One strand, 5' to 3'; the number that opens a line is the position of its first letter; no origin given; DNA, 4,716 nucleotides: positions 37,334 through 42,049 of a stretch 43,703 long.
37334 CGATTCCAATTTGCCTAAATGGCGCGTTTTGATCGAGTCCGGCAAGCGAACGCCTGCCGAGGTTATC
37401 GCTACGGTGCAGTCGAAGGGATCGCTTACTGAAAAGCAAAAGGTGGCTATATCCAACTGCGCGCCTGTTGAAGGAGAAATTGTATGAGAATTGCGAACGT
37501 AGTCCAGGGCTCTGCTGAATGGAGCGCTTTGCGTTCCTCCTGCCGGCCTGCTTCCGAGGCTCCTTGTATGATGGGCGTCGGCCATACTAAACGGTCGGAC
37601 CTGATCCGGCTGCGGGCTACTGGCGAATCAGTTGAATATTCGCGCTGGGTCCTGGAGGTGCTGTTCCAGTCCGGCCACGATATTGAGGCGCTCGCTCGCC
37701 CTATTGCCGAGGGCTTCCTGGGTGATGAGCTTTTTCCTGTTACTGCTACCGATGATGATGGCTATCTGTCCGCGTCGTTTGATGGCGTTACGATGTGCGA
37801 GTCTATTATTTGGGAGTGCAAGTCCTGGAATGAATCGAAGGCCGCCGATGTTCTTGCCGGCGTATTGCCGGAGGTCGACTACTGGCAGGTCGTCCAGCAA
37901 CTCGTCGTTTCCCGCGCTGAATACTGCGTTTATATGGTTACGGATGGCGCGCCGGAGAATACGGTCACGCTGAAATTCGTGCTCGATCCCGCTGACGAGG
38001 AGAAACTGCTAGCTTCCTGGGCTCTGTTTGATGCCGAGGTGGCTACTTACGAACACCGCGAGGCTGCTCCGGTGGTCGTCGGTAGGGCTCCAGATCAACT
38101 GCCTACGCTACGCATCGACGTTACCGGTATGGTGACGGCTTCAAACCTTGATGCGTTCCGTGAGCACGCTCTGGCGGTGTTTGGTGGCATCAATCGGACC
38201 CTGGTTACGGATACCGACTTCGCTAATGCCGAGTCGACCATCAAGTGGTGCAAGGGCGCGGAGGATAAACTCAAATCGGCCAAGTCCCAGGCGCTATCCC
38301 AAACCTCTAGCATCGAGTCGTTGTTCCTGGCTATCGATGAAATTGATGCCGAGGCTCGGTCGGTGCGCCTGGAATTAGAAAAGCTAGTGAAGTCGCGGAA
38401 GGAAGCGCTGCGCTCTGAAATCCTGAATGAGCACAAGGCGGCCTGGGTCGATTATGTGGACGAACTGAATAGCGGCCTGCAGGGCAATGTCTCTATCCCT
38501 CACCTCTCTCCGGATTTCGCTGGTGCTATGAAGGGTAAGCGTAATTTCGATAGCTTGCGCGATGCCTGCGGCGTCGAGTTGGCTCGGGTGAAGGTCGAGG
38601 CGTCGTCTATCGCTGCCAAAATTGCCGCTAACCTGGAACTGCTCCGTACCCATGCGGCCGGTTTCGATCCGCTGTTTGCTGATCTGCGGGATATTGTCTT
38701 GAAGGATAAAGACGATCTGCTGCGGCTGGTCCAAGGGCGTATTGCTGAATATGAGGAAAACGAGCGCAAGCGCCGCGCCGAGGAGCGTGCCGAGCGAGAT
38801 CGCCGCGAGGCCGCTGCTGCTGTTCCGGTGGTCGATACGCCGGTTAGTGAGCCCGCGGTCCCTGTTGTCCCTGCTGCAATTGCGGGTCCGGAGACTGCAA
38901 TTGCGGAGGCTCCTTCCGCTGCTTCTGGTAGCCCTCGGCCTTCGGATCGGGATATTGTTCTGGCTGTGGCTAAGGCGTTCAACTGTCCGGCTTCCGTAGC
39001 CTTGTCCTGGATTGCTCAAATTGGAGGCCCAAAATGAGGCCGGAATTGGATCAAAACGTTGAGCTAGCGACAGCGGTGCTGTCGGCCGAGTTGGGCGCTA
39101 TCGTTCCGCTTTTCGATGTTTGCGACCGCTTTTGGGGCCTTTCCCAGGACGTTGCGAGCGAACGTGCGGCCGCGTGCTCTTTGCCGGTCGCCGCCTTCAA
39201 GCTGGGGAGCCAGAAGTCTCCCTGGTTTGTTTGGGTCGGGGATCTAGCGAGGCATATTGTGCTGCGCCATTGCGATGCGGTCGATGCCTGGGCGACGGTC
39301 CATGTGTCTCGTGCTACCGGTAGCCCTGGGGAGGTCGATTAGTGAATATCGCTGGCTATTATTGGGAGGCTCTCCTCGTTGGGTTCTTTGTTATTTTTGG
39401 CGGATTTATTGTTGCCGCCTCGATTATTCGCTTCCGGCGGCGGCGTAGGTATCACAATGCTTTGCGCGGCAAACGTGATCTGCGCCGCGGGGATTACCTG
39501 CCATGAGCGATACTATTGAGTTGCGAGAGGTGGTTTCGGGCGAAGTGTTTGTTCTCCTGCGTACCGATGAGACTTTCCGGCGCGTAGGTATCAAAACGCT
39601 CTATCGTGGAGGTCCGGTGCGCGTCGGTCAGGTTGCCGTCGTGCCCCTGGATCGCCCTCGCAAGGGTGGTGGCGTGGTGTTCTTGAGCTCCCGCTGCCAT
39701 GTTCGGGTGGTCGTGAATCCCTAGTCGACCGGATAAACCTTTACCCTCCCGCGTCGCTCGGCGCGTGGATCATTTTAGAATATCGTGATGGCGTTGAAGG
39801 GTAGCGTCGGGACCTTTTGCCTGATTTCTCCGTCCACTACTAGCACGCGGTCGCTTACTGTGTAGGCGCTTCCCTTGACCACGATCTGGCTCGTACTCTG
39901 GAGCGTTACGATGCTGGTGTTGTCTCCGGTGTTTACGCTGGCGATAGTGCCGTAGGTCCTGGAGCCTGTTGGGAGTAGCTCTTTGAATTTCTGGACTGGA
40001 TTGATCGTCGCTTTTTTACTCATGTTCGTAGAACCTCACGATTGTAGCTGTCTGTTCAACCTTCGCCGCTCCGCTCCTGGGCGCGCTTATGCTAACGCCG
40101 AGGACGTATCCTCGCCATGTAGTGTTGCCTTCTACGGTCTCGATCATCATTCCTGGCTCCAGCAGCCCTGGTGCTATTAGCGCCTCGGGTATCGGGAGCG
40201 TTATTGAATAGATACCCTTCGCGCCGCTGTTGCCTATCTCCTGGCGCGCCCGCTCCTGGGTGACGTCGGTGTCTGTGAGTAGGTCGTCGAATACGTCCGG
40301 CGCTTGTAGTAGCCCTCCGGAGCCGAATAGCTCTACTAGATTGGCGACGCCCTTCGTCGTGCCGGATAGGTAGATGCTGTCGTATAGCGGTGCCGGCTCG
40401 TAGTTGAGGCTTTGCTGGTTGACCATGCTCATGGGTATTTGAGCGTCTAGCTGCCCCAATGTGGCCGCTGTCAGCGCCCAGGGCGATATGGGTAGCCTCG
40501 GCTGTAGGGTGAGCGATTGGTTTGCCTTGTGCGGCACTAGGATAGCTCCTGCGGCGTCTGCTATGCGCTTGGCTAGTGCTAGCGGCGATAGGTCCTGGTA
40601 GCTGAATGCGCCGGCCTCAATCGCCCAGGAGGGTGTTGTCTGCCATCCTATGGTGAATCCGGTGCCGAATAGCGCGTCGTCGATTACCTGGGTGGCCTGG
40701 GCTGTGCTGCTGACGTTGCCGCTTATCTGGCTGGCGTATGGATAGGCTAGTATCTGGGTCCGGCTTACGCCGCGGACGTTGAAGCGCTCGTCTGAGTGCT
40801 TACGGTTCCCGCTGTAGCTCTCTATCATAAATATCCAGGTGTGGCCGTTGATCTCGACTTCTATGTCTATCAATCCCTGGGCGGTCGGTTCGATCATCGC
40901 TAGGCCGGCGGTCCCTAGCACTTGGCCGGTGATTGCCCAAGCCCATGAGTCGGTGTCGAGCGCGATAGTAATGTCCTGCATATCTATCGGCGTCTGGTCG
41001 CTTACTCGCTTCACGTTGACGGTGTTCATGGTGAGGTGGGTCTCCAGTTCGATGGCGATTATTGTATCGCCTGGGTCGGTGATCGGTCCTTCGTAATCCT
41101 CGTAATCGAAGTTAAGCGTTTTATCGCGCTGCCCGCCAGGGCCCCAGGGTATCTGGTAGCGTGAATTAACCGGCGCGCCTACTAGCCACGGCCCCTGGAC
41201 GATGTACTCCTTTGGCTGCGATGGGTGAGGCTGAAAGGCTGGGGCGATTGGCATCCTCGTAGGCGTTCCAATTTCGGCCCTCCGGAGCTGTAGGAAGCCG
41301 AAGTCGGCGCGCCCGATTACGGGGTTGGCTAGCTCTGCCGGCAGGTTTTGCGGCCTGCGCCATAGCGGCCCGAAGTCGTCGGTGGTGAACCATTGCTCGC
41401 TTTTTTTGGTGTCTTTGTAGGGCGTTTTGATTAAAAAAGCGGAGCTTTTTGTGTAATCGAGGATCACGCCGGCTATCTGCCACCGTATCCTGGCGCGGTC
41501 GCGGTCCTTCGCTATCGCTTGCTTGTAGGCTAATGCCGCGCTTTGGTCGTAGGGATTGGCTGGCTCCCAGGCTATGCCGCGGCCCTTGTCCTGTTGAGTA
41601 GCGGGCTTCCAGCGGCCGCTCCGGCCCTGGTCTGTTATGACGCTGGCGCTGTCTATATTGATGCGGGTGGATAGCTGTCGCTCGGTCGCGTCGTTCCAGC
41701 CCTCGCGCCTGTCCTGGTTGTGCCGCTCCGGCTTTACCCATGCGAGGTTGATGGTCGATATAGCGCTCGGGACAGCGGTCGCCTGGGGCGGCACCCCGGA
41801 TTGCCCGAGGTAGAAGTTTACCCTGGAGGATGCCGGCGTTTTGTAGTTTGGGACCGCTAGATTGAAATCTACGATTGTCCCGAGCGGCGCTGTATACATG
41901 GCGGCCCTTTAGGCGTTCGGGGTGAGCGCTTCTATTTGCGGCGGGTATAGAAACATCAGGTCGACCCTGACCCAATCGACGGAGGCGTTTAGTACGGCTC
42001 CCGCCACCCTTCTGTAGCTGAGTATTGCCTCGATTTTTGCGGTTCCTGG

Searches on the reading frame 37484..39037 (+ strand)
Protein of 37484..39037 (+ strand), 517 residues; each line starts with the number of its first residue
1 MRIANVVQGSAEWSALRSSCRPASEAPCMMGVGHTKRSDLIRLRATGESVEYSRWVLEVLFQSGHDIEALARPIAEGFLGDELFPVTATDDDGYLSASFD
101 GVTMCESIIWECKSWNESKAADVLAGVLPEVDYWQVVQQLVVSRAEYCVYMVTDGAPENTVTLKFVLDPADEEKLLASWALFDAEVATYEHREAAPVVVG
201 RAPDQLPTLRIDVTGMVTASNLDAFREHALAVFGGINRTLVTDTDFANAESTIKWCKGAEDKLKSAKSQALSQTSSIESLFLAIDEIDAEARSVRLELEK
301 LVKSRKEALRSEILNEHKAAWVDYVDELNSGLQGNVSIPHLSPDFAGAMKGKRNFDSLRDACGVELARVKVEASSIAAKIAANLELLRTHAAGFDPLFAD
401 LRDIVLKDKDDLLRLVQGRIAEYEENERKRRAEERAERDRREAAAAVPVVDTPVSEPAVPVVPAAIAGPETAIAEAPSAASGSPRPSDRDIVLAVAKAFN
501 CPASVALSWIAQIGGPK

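Call 30: search_protein_families(library=phrogs, proteins=[window:37484-39037:+], max_evalue=0.00001)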
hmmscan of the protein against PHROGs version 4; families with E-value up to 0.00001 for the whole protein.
window:37484-39037:+ (517 aa): 4 families
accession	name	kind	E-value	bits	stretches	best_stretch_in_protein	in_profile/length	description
phrog_7655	-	DNA, RNA and nucleotide metabolism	2e-158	529.6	1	1-481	1-483/551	RecE-like recombination exonuclease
phrog_16197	-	unknown function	1.6e-20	74.6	1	216-444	11-241/314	-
phrog_434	-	DNA, RNA and nucleotide metabolism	6.5e-10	39.7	1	4-175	51-225/372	RecE-like recombination exonuclease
phrog_149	-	DNA, RNA and nucleotide metabolism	9.1e-06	25.3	1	4-189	595-796/1242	exonuclease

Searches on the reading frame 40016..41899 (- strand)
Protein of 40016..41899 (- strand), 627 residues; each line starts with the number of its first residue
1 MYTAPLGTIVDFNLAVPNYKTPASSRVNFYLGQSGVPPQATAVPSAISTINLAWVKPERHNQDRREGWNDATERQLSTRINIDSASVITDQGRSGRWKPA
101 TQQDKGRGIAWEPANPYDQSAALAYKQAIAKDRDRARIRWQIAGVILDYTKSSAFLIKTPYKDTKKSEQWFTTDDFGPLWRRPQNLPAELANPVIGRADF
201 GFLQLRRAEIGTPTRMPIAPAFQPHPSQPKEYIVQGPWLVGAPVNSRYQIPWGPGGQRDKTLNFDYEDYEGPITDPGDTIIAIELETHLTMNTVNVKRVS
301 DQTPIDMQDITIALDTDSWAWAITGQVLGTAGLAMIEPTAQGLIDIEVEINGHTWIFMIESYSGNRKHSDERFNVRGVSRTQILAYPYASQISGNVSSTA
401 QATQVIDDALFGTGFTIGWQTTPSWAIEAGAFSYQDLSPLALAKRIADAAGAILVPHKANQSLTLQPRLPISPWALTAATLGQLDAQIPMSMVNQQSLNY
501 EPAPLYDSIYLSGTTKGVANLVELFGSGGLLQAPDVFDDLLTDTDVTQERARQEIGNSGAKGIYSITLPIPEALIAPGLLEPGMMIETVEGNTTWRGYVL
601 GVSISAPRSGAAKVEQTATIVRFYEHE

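Call 30: search_protein_families(library=phrogs, proteins=[window:40016-41899:-], max_evalue=0.00001)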
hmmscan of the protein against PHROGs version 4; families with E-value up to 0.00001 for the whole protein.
window:40016-41899:- (627 aa): 2 families
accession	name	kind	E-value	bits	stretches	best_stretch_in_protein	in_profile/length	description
phrog_6079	-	tail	9.7e-99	332.6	1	42-624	70-604/605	tail protein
phrog_1887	-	tail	1.9e-16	61.2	1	288-621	307-657/670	tail protein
